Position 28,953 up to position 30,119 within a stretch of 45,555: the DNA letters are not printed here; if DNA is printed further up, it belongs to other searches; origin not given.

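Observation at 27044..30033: Translationally coupled HprK-like P-loop / radical SAM-SPASM / single-pass membrane protein operon with no visible precursor peptide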

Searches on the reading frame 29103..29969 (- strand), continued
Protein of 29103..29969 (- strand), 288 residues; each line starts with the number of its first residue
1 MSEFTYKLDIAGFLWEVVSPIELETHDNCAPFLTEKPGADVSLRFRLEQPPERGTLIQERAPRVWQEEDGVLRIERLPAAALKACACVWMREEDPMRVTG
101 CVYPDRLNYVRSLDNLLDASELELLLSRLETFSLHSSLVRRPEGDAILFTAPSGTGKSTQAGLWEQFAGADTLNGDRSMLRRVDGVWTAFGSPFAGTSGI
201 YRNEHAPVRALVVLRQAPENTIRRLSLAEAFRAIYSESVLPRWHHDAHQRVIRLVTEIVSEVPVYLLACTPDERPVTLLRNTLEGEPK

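Call 19: search_protein_families(library=pfam, proteins=[L013:37-5682:+, L013:5695-5946:+, L013:8790-9056:+, L013:9053-10345:+, L013:10342-11073:+, L013:11088-11912:+, L018:8149-9909:+, L027:5589-6779:+, L016:2549-5641:+], max_evalue=0.1)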
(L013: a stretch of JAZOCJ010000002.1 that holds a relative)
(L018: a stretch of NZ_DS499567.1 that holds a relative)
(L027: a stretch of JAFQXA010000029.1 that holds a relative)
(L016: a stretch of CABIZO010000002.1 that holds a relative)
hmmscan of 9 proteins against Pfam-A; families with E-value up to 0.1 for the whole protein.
L013:37-5682:+ (1881 aa): 4 families
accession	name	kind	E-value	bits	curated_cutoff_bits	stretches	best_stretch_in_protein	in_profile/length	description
PF13519.12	VWA_2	-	1.3e-06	29.4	27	1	645-699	1-49/107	von Willebrand factor type A domain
PF18998.6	Flg_new_2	-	0.0013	19.1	23.6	0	463-509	28-71/73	Divergent InlB B-repeat domain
PF00092.34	VWA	-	0.0014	19.4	23.8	1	644-700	1-50/174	von Willebrand factor type A domain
PF09479.16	Flg_new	-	0.0026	18.3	27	1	75-144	1-64/65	Listeria-Bacteroides repeat domain (List_Bact_rpt)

L013:5695-5946:+ (83 aa): 0 families

L013:8790-9056:+ (88 aa): 1 family
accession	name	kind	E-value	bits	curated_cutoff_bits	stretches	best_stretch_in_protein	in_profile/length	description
PF05402.18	PqqD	-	7.4e-15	55.5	23.4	1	17-86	3-67/67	Coenzyme PQQ synthesis protein D (PqqD)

L013:9053-10345:+ (430 aa): 8 families
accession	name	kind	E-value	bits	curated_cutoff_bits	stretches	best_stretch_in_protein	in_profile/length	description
PF02706.20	Wzz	-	8.5e-06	26.4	25.5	1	27-113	5-90/91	Chain length determinant protein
PF13614.12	AAA_31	-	0.00026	21.4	27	1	291-314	14-37/177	AAA domain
PF01656.29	CbiA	-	0.00064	20.1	25.4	1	283-394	3-85/125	CobQ/CobB/MinD/ParA nucleotide binding domain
PF06564.18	CBP_BcsQ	-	0.014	15.4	21.3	0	289-316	12-39/234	Cellulose biosynthesis protein BcsQ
PF02310.24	B12-binding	-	0.016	15.5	32.1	1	282-355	3-77/121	B12 binding domain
PF02254.24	TrkA_N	-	0.027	15.2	23.8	1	291-367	5-77/116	TrkA-N domain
PF04932.20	Wzy_C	-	0.037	14.3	31.7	0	32-87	36-90/149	O-Antigen ligase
PF01583.26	APS_kinase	-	0.099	13.1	21.1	0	289-317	12-40/152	Adenylylsulphate kinase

L013:10342-11073:+ (243 aa): 1 family
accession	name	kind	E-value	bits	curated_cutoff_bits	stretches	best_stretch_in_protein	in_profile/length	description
PF19567.5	CpsB_CapC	-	4.5e-54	183.8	27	1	9-237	2-232/234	Capsular polysaccharide synthesis, CpsB/CapC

L013:11088-11912:+ (274 aa): 3 families
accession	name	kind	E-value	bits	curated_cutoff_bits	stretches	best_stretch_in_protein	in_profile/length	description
PF16403.11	Bact_surface_Ig-like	-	6.5e-25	87.4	27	3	202-257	7-58/71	Bacterial surface protein, Ig-like domain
PF07523.18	Big_3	-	1.7e-07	31.8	21.2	1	206-256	10-59/68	Bacterial Ig-like domain (group 3)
PF18981.6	InlK_D3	-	0.016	15.7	25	0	196-270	2-74/75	Internalin K domain (D3/D4)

L018:8149-9909:+ (586 aa): 16 families
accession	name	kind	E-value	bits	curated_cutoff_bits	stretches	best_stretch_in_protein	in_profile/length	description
PF00664.28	ABC_membrane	-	8.7e-39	134.3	28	1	38-306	2-273/274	ABC transporter transmembrane region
PF00005.33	ABC_tran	-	2.2e-25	90.3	25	1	378-524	5-137/137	ABC transporter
PF02463.25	SMC_N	-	8.5e-07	29.1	40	1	317-567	69-212/220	RecF/RecN/SMC N terminal domain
PF13304.12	AAA_21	-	0.00013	22.6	27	1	496-557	238-303/304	AAA domain, putative AbiEii toxin, Type IV TA system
PF13401.12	AAA_22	-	0.0011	19.7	27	1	385-526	6-96/130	AAA domain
PF03193.22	RsgA_GTPase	-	0.0022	18.2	30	1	369-419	93-141/174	RsgA GTPase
PF09818.15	ABC_ATPase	-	0.0025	17.4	23.2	1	455-539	121-201/283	P-loop domain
PF13191.12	AAA_16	-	0.01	16.8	32.6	1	377-422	16-52/167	AAA ATPase domain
PF00931.28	NB-ARC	-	0.011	15.4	23.5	0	382-402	17-36/248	NB-ARC domain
PF00004.35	AAA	-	0.043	14.7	21.2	0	388-426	2-35/131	ATPase family associated with various cellular activities (AAA)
PF25199.1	nSTAND_NTPase5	-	0.05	13.9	34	0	380-402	37-59/145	Novel STAND NTPase 5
PF20720.3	nSTAND3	-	0.054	13.6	27.2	0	375-405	8-38/155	Novel STAND NTPase 3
PF13604.12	AAA_30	-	0.071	13.3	27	0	379-413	13-46/191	AAA domain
PF07728.20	AAA_5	-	0.083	13.3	22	0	387-410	2-26/139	AAA domain (dynein-related subfamily)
PF02367.23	TsaE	-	0.093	13.1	26.6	0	379-408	16-45/128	Threonylcarbamoyl adenosine biosynthesis protein TsaE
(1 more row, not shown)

L027:5589-6779:+ (396 aa): 1 family
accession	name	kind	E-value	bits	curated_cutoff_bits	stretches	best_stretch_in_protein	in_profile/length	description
PF14907.12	NTP_transf_5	-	1.8e-39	136.3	31.2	1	32-275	4-249/249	Uncharacterised nucleotidyltransferase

L016:2549-5641:+ (1030 aa): 2 families
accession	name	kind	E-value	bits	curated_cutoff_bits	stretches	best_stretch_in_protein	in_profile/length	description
PF00092.34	VWA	-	1.3e-10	42.2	23.8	1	98-287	1-147/174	von Willebrand factor type A domain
PF13519.12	VWA_2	-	1.1e-09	39.3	27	1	99-243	1-106/107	von Willebrand factor type A domain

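Call 22: search_protein_families(library=ncbifam, proteins=[L013:5695-5946:+, L001:5644-5919:+, L016:5659-5928:+, L049:4981-5223:+, L083:5746-5997:+, L013:8790-9056:+, L027:5589-6779:+, L013:6855-7950:+, L013:8000-8790:+], max_evalue=1)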
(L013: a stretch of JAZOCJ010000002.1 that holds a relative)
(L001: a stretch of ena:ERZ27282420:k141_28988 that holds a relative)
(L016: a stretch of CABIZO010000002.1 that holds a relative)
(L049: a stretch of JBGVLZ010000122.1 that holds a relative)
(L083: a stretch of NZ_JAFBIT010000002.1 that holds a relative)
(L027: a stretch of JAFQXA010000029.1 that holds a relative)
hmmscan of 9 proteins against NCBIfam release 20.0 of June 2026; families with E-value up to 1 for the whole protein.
L013:5695-5946:+ (83 aa): 0 families

L001:5644-5919:+ (91 aa): 0 families

L016:5659-5928:+ (89 aa): 0 families

L049:4981-5223:+ (80 aa): 0 families

L083:5746-5997:+ (83 aa): 0 families

L013:8790-9056:+ (88 aa): 8 families
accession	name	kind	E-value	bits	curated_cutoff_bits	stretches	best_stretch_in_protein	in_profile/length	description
NF033530.1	lasso_PqqD_Strm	exception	3.1e-08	33.7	70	1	34-85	26-77/78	lasso peptide biosynthesis PqqD family chaperone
NF033536.1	lasso_PqqD_Bac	exception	1e-07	32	80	1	36-87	36-87/88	lasso peptide biosynthesis PqqD family chaperone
TIGR03859.1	PQQ_PqqD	equivalog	9.3e-05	22.2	46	1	29-87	24-81/81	pyrroloquinoline quinone biosynthesis peptide chaperone PqqD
TIGR04248.1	SCM_PqqD_rel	equivalog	0.00026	21.1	100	1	33-83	28-78/84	SynChlorMet cassette protein ScmD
NF050069.2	PqqD_rel_WgkC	exception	0.0008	19.3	110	1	34-81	34-81/103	PqqD family peptide maturation chaperone WgkC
TIGR04353.1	PqqD_rel_X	equivalog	0.0021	19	35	1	33-87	17-74/74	HPr-rel-A system PqqD family peptide chaperone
NF002535.0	PRK02079.1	equivalog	0.012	15.4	101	1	29-84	33-87/92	pyrroloquinoline quinone biosynthesis peptide chaperone PqqD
TIGR04302.1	geo_PqqD_fam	equivalog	0.02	15.3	100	1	21-82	35-96/102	GeoRSP system PqqD family peptide chaperone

L027:5589-6779:+ (396 aa): 0 families

L013:6855-7950:+ (365 aa): 69 families (the best 25 are shown)
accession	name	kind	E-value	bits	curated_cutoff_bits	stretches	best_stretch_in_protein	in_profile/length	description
TIGR03962.1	mycofact_rSAM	equivalog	4.6e-24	85.2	265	1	16-339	9-314/339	mycofactocin radical SAM maturase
TIGR04545.1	rSAM_ahbD_hemeb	equivalog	1.4e-23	83.9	500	2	23-217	4-192/339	heme b synthase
TIGR04250.1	SCM_rSAM_ScmE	equivalog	7.2e-22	77.8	400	1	20-186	4-167/358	SynChlorMet cassette radical SAM/SPASM protein ScmE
TIGR02668.1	moaA_archaeal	equivalog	4.7e-21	75.1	325.25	1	24-198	15-188/303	GTP 3',8-cyclase MoaA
TIGR04251.1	SCM_rSAM_ScmF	equivalog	1.1e-20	74.3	400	1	23-208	8-192/353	SynChlorMet cassette radical SAM/SPASM protein ScmF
TIGR04055.1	rSAM_NirJ2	equivalog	2.4e-20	73.3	500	2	25-201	6-178/326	putative heme d1 biosynthesis radical SAM protein NirJ2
TIGR04303.1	GeoRSP_rSAM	equivalog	3.4e-20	72.9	400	1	17-339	3-317/325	GeoRSP system radical SAM/SPASM protein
TIGR04053.2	TIGR04053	equivalog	6.3e-19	68.4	395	1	16-197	5-186/366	TIGR04053 family radical SAM/SPASM domain-containing protein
NF012164.0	AlbA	equivalog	7.2e-19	67.5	850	1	16-298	110-375/442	subtilosin maturase AlbA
NF045574.1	sacti_mat_StsB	exception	5.4e-18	65.1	625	1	23-352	100-419/466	StsB family radical SAM/SPASM domain sactipeptide maturase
TIGR02666.1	moaA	equivalog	6.3e-18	64.8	284.05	1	25-197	16-193/336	GTP 3',8-cyclase MoaA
NF001199.0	PRK00164.2-1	equivalog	1.8e-17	63.4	231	1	24-198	17-189/308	GTP 3',8-cyclase MoaA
TIGR04051.1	rSAM_NirJ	equivalog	3e-17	62.6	515.45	1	24-188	7-167/354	heme d1 biosynthesis radical SAM protein NirJ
TIGR02109.1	PQQ_syn_pqqE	equivalog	4.2e-16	58.8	381.35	1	16-186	4-171/358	pyrroloquinoline quinone biosynthesis protein PqqE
TIGR04340.1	rSAM_ACGX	hypoth_equivalog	1.1e-15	57.7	400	1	23-339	7-330/341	radical SAM/SPASM domain protein, ACGX system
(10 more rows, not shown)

L013:8000-8790:+ (262 aa): 0 families

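Call 25: search_solved_structures(query=A3, max_evalue=10, show_alignments=2)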
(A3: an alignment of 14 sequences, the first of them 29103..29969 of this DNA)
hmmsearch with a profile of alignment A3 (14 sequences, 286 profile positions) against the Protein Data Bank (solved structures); distinct sequences matched with E-value up to 10: 3.
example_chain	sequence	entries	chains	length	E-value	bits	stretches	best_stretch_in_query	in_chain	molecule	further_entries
6p6i_A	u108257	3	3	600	0.77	12.2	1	136-169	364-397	inner membrane ABC-transporter | ABC transporter ATP-binding protein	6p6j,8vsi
8feh_D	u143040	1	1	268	1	11.7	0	15-59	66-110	Minor capsid protein A1 fusion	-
2olj_A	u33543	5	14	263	1.9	10.9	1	112-170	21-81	Amino acid ABC transporter | protein ArtP | ArtP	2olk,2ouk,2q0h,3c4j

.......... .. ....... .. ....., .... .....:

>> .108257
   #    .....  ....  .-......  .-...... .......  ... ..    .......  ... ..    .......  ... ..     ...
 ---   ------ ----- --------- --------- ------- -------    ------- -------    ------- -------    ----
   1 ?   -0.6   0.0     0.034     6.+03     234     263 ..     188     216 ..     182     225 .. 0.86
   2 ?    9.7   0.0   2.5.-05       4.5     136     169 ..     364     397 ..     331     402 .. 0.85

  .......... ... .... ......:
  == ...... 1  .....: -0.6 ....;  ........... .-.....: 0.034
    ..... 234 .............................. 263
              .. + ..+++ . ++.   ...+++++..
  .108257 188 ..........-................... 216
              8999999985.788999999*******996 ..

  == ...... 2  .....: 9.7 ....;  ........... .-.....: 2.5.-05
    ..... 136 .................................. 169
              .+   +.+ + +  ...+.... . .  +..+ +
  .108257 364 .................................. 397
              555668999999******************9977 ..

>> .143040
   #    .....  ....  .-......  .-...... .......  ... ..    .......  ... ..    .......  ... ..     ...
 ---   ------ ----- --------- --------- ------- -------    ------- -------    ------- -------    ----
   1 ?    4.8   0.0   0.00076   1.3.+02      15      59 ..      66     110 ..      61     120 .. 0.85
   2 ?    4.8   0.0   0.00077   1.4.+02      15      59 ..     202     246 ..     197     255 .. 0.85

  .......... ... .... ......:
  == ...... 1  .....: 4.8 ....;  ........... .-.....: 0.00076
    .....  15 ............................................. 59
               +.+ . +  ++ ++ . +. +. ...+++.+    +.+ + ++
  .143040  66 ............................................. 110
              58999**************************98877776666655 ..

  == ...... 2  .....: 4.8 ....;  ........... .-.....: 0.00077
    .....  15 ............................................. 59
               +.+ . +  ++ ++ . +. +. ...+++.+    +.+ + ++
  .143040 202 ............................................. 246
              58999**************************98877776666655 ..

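Call 40: search_protein_families(library=pfam, proteins=[L037:7494-8288:+, L037:8292-9551:+, L037:10189-12102:+, L025:7717-8673:+, L025:9157-9960:+, L025:9973-10521:+, L025:10518-11330:+, L025:6789-7286:-], max_evalue=0.01)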
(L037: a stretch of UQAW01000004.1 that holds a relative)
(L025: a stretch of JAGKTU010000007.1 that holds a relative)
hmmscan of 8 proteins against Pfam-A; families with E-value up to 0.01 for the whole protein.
L037:7494-8288:+ (264 aa): 1 family
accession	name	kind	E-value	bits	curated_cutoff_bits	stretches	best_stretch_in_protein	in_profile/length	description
PF04203.18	Sortase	-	3.3e-15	56.4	26.6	1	97-263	1-124/125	Sortase domain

L037:8292-9551:+ (419 aa): 1 family
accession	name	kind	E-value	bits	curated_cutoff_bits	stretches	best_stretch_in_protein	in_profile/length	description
PF03816.19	LytR_cpsA_psr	-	2.1e-21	77.1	24.6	1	177-333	2-147/150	LytR_cpsA_psr family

L037:10189-12102:+ (637 aa): 11 families
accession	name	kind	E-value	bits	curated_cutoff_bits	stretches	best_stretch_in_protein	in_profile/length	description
PF02719.21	Polysacc_synt_2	-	3.2e-122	407.7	20.2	1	297-580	1-292/293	Polysaccharide biosynthesis protein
PF01370.27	Epimerase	-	8.6e-25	88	20.9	1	297-501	1-220/240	NAD dependent epimerase/dehydratase family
PF16363.11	GDP_Man_Dehyd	-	6e-15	56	27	1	298-421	1-130/332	GDP-mannose 4,6 dehydratase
PF04321.23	RmlD_sub_bind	-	1.4e-12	47.7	27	1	297-466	3-157/287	RmlD substrate binding domain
PF13727.12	CoA_binding_3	-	2.9e-10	40.9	25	1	80-252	9-175/175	CoA-binding domain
PF01073.25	3Beta_HSD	-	2.4e-09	37.1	22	1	298-426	1-122/280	3-beta hydroxysteroid dehydrogenase/isomerase family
PF02254.24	TrkA_N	-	7.8e-05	23.4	23.8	0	158-232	2-73/116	TrkA-N domain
PF08659.16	KR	-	0.00035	21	22.6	1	297-419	3-135/180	KR domain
PF00106.31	adh_short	-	0.00069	19.6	26.6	1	295-368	1-71/195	short chain dehydrogenase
PF02629.25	CoA_binding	-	0.0016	19.6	22.3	1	154-228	3-73/97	CoA binding domain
PF07993.18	NAD_binding_4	-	0.0076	15.9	20.1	0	371-428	90-144/258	Male sterility protein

L025:7717-8673:+ (318 aa): 2 families
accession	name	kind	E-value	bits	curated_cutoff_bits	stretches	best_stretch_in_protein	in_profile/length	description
PF02661.23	Fic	-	2.4e-11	44.8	24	1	146-242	1-90/93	Fic/DOC family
PF12728.13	HTH_17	-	0.00011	22.8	27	1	3-48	1-45/51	Helix-turn-helix domain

L025:9157-9960:+ (267 aa): 0 families

L025:9973-10521:+ (182 aa): 1 family
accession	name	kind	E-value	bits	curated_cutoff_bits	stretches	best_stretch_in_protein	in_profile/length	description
PF03332.19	PMM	-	0.0075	16.5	22.4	1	73-140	136-204/221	Eukaryotic phosphomannomutase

L025:10518-11330:+ (270 aa): 0 families

L025:6789-7286:- (165 aa): 0 families

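Call 46: find_homologous_proteins(query=A5, max_evalue=0.01)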
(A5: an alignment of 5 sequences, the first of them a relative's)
Query A5 (5 sequences) (91 aa, profile of the alignment): 44 proteins with E <= 0.01 among 97 candidates.
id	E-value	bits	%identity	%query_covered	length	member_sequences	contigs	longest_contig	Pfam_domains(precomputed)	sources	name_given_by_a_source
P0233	7.9e-38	146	58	100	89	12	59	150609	-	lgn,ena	-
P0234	7.3e-35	137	97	100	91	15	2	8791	-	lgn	-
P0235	4.0e-33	131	64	100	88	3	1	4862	-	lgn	-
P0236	4.8e-32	128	61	100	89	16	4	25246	-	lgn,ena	-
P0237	2.1e-31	126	35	92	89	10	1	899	-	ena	-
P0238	4.2e-30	121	77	100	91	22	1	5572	-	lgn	-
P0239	9.4e-30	120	29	91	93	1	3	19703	-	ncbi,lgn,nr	ncbi:MAG: hypothetical protein LUF92_14805 [Clostridiales bacterium]|nr:hypothetical protein [Clostr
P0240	1.5e-29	120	57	100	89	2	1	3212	-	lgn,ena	-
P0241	3.7e-27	112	32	92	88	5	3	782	-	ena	-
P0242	2.5e-25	106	53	100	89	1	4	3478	-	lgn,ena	-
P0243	1.4e-24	104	48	100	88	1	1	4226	-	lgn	-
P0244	4.3e-24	102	53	100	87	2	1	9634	-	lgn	-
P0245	1.4e-22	97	52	100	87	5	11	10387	-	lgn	-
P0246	2.3e-22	97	52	100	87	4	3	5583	-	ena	-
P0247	1.6e-21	94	51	100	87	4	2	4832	-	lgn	-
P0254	6.1e-17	79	48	100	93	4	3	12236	-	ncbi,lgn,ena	-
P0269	2.6e-12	64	55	80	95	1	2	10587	-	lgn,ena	-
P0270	1.6e-11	62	47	68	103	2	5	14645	-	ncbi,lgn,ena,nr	ncbi:MAG: hypothetical protein IJI27_04290 [Oscillospiraceae bacterium]|nr:hypothetical protein [Osc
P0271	3.2e-9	54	34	88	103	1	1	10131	-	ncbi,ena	-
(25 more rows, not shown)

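Call 47: find_encoding_contigs(protein=P0245, flank=8000, max_places=3)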
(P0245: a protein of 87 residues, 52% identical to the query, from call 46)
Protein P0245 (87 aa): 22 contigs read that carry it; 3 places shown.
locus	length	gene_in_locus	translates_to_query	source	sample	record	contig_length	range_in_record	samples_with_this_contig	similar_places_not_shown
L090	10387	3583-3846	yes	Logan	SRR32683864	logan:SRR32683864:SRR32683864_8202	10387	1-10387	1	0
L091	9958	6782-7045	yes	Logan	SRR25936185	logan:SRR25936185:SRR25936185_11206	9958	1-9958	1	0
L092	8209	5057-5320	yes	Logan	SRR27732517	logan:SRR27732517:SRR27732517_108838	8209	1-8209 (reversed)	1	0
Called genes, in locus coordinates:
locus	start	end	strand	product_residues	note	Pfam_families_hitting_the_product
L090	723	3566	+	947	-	PF00092:VWA, PF13519:VWA_2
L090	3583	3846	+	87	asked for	-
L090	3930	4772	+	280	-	PF27840:ScmC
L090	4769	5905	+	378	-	PF04055:Radical_SAM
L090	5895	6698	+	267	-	-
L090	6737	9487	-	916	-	PF02687:FtsX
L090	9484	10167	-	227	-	PF00005:ABC_tran, PF13304:AAA_21 (faint), PF02463:SMC_N (weak)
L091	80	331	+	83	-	PF21645:FakA-like_M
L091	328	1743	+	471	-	PF13091:PLDc_2, PF00614:PLDc (weak)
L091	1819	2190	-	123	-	PF01042:Ribonuc_L-PSP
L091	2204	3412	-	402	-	PF00291:PALP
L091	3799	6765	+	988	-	PF13519:VWA_2 (faint), PF00092:VWA (weak)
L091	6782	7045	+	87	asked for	-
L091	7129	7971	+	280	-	PF27840:ScmC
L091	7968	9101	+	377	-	PF04055:Radical_SAM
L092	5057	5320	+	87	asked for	-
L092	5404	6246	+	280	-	PF27840:ScmC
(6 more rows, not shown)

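Call 48: find_encoding_contigs(protein=P0270, flank=8000, max_places=2)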
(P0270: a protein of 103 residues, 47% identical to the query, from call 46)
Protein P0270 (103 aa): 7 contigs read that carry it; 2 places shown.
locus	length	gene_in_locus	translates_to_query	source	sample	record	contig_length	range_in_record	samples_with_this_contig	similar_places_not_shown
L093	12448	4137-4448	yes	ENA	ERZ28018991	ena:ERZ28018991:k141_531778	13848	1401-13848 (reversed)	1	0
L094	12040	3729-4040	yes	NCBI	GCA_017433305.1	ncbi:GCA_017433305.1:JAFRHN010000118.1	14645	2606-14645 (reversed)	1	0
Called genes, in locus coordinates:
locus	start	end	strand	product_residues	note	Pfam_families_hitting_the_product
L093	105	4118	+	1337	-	-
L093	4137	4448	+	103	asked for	-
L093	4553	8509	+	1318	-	-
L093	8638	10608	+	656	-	-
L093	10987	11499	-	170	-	PF08279:HTH_11, PF02829:3H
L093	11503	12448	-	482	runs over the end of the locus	PF17767:NAPRTase_N, PF17956:NAPRTase_C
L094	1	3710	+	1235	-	?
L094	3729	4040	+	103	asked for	-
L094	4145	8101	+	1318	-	-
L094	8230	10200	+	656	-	-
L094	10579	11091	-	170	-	PF08279:HTH_11, PF02829:3H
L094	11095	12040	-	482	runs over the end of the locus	PF17767:NAPRTase_N, PF17956:NAPRTase_C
